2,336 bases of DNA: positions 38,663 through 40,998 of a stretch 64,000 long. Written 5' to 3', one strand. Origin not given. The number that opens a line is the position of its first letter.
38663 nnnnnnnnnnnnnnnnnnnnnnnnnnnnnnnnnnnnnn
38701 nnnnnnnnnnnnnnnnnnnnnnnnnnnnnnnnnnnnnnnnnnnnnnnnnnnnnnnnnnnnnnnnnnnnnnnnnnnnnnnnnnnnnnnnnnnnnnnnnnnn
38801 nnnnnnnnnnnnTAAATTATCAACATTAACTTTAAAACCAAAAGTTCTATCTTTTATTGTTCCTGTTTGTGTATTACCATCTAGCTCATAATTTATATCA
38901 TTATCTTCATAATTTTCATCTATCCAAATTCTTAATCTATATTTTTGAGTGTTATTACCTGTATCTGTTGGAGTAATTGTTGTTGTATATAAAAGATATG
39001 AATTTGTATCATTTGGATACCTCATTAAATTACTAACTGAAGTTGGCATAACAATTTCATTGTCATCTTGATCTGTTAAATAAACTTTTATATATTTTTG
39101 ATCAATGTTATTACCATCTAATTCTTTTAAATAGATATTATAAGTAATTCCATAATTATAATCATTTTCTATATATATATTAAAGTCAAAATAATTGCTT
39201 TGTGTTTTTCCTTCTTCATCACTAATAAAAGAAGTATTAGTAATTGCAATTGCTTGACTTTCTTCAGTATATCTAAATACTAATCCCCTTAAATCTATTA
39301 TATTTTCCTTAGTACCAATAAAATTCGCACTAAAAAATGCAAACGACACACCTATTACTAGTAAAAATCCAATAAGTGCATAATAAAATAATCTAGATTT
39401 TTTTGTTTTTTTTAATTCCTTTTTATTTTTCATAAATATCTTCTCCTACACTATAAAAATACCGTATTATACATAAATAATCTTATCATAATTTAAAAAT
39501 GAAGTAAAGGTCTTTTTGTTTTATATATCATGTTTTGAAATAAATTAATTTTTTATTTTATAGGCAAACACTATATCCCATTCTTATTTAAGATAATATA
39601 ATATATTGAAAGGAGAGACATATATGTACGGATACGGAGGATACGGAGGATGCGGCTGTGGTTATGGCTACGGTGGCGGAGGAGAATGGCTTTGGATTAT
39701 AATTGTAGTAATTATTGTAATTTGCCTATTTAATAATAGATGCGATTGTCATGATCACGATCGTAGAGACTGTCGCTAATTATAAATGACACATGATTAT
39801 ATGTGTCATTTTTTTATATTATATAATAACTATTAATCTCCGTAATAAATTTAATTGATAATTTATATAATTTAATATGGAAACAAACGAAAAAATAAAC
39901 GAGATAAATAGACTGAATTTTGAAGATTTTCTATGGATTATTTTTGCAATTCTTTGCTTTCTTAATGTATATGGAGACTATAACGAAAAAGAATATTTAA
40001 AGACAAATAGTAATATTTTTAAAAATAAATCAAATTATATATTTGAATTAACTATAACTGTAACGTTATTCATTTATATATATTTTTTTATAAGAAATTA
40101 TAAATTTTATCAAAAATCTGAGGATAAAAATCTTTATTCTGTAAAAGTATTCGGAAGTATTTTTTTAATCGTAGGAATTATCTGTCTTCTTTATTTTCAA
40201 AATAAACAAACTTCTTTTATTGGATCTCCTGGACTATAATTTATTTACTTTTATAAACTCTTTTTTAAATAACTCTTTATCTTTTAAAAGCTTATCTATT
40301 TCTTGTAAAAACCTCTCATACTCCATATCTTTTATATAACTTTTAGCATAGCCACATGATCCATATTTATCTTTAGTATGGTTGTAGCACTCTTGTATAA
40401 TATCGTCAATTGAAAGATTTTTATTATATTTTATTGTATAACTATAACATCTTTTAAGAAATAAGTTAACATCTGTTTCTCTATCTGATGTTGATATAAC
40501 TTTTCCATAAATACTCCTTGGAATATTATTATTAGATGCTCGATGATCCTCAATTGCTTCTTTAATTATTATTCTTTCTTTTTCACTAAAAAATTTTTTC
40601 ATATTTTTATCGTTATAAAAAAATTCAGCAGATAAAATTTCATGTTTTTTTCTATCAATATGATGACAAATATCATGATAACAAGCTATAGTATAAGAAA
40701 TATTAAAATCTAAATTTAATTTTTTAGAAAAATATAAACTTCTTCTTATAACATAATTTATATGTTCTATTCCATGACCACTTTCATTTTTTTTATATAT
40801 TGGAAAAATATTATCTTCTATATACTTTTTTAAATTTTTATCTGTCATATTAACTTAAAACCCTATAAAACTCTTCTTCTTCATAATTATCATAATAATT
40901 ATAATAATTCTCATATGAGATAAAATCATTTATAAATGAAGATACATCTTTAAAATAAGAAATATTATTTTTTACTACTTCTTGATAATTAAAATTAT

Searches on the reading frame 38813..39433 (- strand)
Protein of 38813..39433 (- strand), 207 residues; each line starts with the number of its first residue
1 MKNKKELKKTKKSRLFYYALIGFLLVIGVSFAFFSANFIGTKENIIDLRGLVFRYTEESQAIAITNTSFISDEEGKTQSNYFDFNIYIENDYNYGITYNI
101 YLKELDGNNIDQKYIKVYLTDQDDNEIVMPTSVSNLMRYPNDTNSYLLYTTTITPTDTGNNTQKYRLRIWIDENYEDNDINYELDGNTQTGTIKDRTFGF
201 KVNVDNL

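Call 61: search_protein_families(library=ncbifam, proteins=[window:38813-39433:-], max_evalue=1)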
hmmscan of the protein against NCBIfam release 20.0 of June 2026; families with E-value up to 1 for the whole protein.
seq(207 aa): 2 families
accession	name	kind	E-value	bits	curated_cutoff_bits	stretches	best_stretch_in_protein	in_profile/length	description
NF045848.1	MMCAP2_0566_fam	domain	0.077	12.3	90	1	4-118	84-193/322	MMCAP2_0566 family conjugal transfer protein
NF033090.1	HK_VanS_B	exception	0.1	11.6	920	1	14-127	9-117/447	vancomycin resistance histidine kinase VanS-B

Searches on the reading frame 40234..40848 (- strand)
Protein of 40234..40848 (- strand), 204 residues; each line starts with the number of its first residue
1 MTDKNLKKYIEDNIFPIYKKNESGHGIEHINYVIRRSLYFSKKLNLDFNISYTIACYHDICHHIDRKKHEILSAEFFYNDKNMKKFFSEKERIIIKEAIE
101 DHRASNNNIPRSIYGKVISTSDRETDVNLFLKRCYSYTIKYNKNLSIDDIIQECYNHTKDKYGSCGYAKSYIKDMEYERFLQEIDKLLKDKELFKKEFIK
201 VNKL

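Call 36: search_protein_families(library=pfam, proteins=[window:40234-40848:-], max_evalue=0.01)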
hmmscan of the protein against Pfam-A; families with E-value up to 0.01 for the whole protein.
window:40234-40848:- (204 aa): 1 family
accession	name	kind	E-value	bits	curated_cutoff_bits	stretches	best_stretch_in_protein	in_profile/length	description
PF01966.28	HD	-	0.00012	22.8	22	1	27-123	2-112/116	HD domain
